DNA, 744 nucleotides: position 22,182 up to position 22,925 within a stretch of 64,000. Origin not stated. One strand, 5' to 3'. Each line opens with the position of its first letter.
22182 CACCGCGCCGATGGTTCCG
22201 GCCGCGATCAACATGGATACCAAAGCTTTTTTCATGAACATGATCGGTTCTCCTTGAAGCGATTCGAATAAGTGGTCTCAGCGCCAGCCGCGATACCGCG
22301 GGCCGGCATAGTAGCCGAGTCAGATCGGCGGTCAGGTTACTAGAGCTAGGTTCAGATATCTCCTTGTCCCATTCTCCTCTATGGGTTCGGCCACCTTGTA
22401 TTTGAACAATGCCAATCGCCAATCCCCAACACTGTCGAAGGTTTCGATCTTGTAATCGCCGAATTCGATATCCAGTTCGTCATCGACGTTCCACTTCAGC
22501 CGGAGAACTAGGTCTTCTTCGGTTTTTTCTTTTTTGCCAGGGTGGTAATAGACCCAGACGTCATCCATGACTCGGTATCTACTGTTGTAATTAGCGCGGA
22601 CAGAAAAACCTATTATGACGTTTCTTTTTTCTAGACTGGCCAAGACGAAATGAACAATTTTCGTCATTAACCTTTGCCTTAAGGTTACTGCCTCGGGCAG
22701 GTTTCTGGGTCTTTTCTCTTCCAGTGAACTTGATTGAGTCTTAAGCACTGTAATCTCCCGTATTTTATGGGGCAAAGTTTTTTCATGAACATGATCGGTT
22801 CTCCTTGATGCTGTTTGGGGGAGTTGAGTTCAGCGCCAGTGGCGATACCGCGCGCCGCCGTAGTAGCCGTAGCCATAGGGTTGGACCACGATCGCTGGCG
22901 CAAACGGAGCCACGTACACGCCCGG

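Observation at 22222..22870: ~455 bp AT-rich cassette with one orphan ORF replacing the middle of a duplicated secreted-protein gene pair and keeping the host SD and start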

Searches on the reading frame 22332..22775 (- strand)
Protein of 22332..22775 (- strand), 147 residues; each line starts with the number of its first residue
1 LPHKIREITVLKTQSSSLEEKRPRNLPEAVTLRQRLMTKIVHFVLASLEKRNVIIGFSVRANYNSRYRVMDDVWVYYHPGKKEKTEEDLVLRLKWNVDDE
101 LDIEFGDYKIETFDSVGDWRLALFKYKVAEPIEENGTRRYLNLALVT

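Call 6: search_protein_families(library=pfam, proteins=[window:22332-22775:-], max_evalue=1)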
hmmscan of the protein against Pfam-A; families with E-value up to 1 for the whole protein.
window:22332-22775:- (147 aa): 0 families

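Call 7: search_protein_families(library=padloc, proteins=[window:22332-22775:-], max_evalue=1)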
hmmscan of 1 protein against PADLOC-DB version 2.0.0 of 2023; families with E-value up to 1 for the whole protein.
window:22332-22775:- (147 aa): 1 family
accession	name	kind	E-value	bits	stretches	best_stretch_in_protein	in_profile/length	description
PDLC00737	Effector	-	0.016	12.2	1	62-104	37-83/506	Endonuclease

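Call 8: search_protein_families(library=phrogs, proteins=[window:22332-22775:-], max_evalue=1)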
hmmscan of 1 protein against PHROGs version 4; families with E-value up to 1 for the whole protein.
window:22332-22775:- (147 aa): 1 family
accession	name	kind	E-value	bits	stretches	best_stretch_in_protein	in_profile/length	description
phrog_37643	-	unknown function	0.33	12.2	1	92-113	31-52/78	-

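Call 9: find_homologous_proteins(query=window:22332-22775:-, max_evalue=0.01)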
Query window:22332-22775:- (147 aa): 2 proteins with E <= 0.01 among 29 candidates.
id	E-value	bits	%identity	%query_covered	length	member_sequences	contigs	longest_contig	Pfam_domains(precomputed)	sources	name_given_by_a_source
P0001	1.1e-79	284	92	96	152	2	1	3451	-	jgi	jgi:hypothetical protein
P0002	9.2e-64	232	78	93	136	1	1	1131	-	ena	-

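Call 11: find_encoding_contigs(protein=P0001, flank=6000)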
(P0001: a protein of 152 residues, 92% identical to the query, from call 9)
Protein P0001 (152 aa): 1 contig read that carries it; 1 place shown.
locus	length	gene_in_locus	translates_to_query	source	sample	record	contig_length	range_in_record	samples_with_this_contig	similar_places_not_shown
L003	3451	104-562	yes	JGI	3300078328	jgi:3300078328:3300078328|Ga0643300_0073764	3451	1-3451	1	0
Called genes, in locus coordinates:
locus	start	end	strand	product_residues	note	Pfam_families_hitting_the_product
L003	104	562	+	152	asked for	-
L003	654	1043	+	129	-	PF12779:WXXGXW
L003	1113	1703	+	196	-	PF09849:DUF2076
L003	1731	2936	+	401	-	PF07690:MFS_1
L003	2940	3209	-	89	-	-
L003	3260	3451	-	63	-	?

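Call 12: find_encoding_contigs(protein=P0002, flank=6000)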
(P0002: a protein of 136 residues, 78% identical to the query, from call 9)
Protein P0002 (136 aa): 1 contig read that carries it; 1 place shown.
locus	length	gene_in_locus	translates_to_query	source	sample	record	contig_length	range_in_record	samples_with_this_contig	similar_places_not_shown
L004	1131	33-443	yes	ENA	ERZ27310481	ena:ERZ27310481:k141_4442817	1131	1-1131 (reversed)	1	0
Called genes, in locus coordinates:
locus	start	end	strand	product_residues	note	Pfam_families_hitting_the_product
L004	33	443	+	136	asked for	-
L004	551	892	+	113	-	PF07963:N_methyl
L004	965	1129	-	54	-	?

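Call 20: find_related_loci(query=A3, collection=metagenome_contigs, flank=5000)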
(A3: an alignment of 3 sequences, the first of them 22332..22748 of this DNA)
Query A3 (138 aa) in metagenome_contigs; peptide patterns used: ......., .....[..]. (x = any residue, [..] = any of these).
600 stretches matched a pattern, but none encodes a relative of the query by tblastn (E <= 1e-3).

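Call 21: find_related_loci(query=A3, collection=genome_contigs, flank=6000)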
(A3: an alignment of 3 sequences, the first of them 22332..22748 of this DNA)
Query A3 (138 aa) in genome_contigs; peptide patterns used: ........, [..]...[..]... (x = any residue, [..] = any of these).
73 stretches matched a pattern, but none encodes a relative of the query by tblastn (E <= 1e-3).

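Call 22: find_related_loci(query=A3, collection=viral_contigs, flank=5000)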
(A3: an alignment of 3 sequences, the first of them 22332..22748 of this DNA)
Query A3 (138 aa) in viral_contigs; peptide patterns used: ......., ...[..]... (x = any residue, [..] = any of these).
88 stretches matched a pattern, but none encodes a relative of the query by tblastn (E <= 1e-3).

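Call 27: predict_structure(alignment_id=A3)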
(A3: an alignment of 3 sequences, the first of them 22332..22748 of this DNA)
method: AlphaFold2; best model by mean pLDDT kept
length: 138 residues; sequences in the alignment: 3
mean_pLDDT: 54.0   pTM: 0.51
mean pLDDT of the five models: 54.0, 51.1, 46.2, 46.0, 40.1
residues with pLDDT >= 90: 0; 70-90: 14; 50-70: 70; < 50: 54
segments of 3 or more residues with pLDDT < 50: 1-10, 52-56, 100-109, 111-138
pLDDT, mean of each block of 10 residues (from residue 1): 32 57 68 65 59 49 69 67 68 61 44 43 38 32
secondary structure, 60 per line:
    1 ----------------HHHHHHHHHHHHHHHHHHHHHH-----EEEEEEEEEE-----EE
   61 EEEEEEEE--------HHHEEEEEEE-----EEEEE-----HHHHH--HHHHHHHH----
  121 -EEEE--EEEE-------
elements in order: H17-38 E44-53 E59-68 E80-86 E92-96 H102-106 H109-116 E122-125 E128-131

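Call 28: search_protein_representatives(alignment_id=A3)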
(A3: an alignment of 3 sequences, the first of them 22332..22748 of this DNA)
Query: 3 sequences, 138 profile positions. Proteins with E-value up to 0.001 (for the whole library): 1; up to 1e-10: 1; up to 1e-30: 1. The best 1 are listed.
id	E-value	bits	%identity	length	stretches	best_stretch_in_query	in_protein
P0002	7.2e-81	285.5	-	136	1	1-137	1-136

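Call 32: list_cluster_members(proteins=[P0001, window:22332-22775:-, P0002])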
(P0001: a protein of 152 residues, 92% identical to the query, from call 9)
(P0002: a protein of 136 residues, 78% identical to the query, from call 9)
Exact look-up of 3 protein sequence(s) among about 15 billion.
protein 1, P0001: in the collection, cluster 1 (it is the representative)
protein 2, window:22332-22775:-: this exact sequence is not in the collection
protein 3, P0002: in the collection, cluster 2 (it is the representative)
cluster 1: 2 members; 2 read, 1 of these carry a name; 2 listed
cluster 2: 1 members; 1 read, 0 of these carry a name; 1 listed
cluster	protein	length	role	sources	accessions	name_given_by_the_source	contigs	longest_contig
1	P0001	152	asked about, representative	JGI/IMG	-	hypothetical protein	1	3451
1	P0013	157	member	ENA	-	-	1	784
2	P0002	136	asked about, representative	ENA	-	-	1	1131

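Call 33: find_encoding_contigs(protein=P0013, flank=3000)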
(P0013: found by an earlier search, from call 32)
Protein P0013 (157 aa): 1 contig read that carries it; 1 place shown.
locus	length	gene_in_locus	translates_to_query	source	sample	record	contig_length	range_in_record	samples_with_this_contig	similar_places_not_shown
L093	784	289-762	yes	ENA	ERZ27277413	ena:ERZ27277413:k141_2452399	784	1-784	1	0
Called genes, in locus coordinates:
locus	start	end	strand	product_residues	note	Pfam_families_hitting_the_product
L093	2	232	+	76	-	?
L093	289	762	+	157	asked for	-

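Call 47: find_homologous_proteins(query=L004:551-892:+, max_evalue=1e-10)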
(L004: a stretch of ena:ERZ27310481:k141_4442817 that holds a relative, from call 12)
Query L004:551-892:+ (113 aa): 1830 proteins with E <= 1e-10 among 8000 candidates; the best 120 are listed.
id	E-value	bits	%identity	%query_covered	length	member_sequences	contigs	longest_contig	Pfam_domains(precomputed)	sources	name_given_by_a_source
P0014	5.6e-63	228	100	100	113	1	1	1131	PF07963.18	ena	-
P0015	2.3e-54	200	86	100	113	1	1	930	PF07963.18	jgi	jgi:prepilin-type N-terminal cleavage/methylation domain-containing protein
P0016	7.9e-47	176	76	100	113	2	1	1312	PF07963.18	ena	-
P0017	6.1e-46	173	77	100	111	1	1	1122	PF07963.18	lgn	-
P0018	1.1e-44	169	78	100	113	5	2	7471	PF07963.18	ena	-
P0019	1.3e-44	168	78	100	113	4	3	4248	PF07963.18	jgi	jgi:MSHA pilin protein MshA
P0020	7.6e-44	166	77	100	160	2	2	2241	PF07963.18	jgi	jgi:prepilin-type N-terminal cleavage/methylation domain-containing protein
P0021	1.7e-43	165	77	100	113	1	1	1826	PF07963.18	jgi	jgi:prepilin-type N-terminal cleavage/methylation domain-containing protein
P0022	4.2e-43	164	73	100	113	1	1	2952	PF07963.18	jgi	jgi:prepilin-type N-terminal cleavage/methylation domain-containing protein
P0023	1.2e-42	162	77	100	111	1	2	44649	PF07963.18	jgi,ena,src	jgi:MSHA pilin protein MshA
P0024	8.6e-42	159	74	99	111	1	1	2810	PF07963.18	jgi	jgi:MSHA pilin protein MshA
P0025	9.3e-42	159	75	100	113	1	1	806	PF07963.18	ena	-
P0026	3.0e-41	158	80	78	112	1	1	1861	PF07963.18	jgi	jgi:prepilin-type N-terminal cleavage/methylation domain-containing protein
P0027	9.7e-41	156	73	100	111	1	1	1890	PF07963.18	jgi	jgi:MSHA pilin protein MshA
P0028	2.6e-40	155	69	100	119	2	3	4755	PF07963.18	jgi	jgi:prepilin-type N-terminal cleavage/methylation domain-containing protein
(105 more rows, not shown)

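Call 48: find_encoding_contigs(protein=P0015, flank=3000)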
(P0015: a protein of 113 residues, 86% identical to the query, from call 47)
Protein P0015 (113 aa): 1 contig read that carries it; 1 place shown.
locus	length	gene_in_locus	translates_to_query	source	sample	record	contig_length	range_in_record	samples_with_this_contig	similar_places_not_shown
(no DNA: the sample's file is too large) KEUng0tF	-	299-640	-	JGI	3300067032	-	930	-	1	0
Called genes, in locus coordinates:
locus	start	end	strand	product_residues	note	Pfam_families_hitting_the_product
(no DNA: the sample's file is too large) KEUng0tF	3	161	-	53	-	?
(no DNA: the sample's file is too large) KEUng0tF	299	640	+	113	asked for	PF07963:N_methyl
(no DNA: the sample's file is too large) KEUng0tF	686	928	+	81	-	?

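Call 49: find_encoding_contigs(protein=P0018, flank=3000)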
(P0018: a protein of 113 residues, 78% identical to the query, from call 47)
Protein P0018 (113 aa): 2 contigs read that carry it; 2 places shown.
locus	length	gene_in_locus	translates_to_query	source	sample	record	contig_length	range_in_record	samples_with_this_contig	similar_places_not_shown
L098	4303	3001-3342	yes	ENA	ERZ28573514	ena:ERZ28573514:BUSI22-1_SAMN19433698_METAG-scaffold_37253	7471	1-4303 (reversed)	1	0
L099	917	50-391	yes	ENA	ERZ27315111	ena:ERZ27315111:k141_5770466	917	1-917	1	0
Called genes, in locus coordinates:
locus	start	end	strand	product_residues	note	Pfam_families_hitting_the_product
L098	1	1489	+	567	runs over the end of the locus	PF13401:AAA_22 (faint), PF05157:MshEN, PF00437:T2SSE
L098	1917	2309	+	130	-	PF00482:T2SSF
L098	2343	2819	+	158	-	-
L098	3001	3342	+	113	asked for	PF07963:N_methyl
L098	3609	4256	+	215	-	-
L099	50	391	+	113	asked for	PF07963:N_methyl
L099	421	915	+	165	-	?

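Call 54: search_solved_structures(query=A5, max_evalue=10)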
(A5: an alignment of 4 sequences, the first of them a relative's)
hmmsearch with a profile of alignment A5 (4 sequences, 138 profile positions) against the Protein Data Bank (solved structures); distinct sequences matched with E-value up to 10: 3.
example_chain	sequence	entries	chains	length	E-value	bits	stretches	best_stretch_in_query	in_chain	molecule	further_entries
4yhv_A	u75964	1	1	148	0.58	13.6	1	72-105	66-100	U4/U6 small nuclear ribonucleoprotein PRP3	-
4yhu_A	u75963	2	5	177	0.67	13.4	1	72-105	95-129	U4/U6 small nuclear ribonucleoprotein PRP3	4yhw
6ewj_A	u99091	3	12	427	0.96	12.9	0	81-126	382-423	Putative capsular polysaccharide biosynthesis protein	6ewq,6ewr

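Call 55: search_protein_families(library=ncbifam, proteins=[window:22332-22748:-, P0002], max_evalue=1)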
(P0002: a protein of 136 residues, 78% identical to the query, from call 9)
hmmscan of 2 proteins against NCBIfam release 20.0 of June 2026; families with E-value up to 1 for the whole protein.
window:22332-22748:- (138 aa): 0 families

P0002 (136 aa): 0 families

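Call 58: search_dna_similar(query=window:22332-22748:-, collection=plasmids, mode=protein, max_evalue=0.01)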
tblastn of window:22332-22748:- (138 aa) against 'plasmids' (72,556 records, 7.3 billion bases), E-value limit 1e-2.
No match.

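Call 59: search_dna_similar(query=window:22332-22748:-, collection=phages, mode=protein, max_evalue=0.01)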
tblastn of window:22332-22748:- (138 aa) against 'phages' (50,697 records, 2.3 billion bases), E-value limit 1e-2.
No match.

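Call 74: predict_structure(alignment_id=A5)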
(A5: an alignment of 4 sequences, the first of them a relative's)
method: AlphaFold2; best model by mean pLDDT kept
length: 136 residues; sequences in the alignment: 4
mean_pLDDT: 54.5   pTM: 0.51
mean pLDDT of the five models: 54.5, 47.4, 39.7, 38.6, 38.1
residues with pLDDT >= 90: 0; 70-90: 2; 50-70: 96; < 50: 38
segments of 3 or more residues with pLDDT < 50: 1-11, 55-58, 104-107, 120-136
pLDDT, mean of each block of 10 residues (from residue 1): 35 58 67 66 61 53 61 58 62 55 52 52 41 31
secondary structure, 60 per line:
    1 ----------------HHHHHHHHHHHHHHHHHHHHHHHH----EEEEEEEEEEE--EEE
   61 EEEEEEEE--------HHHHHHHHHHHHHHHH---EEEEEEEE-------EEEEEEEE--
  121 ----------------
elements in order: H17-40 E45-55 E58-68 H77-92 E96-103 E111-118

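Call 87: fold_search(model_id=the predicted structure, library=viral)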
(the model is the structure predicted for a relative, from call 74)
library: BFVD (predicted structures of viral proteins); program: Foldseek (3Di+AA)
matches with E <= 10: 1210; with E <= 0.001: 0
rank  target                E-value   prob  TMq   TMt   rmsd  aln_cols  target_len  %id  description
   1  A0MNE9                1.5e-03  0.99  0.40  0.39   8.2       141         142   17  (no name in the UniProt tables at hand)
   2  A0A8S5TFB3            1.7e-03  0.99  0.39  0.44   7.5       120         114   20  Uncharacterized protein [Siphoviridae sp. ctP0x5]
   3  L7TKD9                2.0e-03  1.00  0.36  0.43   6.4       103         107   22  Uncharacterized protein [Haloarcula vallismortis tailed virus 1]
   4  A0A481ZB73            4.5e-03  0.98  0.38  0.43  10.3       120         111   18  Uncharacterized protein [Pithovirus LCPAC304]
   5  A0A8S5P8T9            5.8e-03  0.99  0.43  0.48   4.9       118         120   20  DUF3168 domain-containing protein [Siphoviridae sp. ctPat53]
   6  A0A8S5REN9            1.3e-02  0.97  0.32  0.32   5.6        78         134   14  DUF3168 domain-containing protein [virus sp. ctqEG8]
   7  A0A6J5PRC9            1.3e-02  0.97  0.36  0.32   7.6        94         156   10  Uncharacterized protein [uncultured Caudovirales phage]
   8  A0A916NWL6            1.3e-02  0.96  0.42  0.45   5.8       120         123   18  Uncharacterized protein [Adoxophyes honmai entomopoxvirus 'L']
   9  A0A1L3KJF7            1.4e-02  0.99  0.52  0.63   4.0       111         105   11  (no name in the UniProt tables at hand)
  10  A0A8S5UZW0            1.4e-02  0.99  0.41  0.55   4.7       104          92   13  Uncharacterized protein [Siphoviridae sp. ctBeL15]
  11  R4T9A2                1.5e-02  0.97  0.41  0.47   7.1       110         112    7  Uncharacterized protein [Halogranum tailed virus 1]
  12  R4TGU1                1.6e-02  0.99  0.37  0.50   5.6        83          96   13  Uncharacterized protein [Halogranum tailed virus 1]
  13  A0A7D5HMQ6            1.6e-02  0.96  0.43  0.26   7.2       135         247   14  (no name in the UniProt tables at hand)
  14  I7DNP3                1.7e-02  0.98  0.49  0.50   6.5       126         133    7  Uncharacterized protein [Pseudomonas phage PA7]
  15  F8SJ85                1.7e-02  0.95  0.41  0.43   9.1       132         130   13  Uncharacterized protein 242 [Pseudomonas phage PhiPA3]
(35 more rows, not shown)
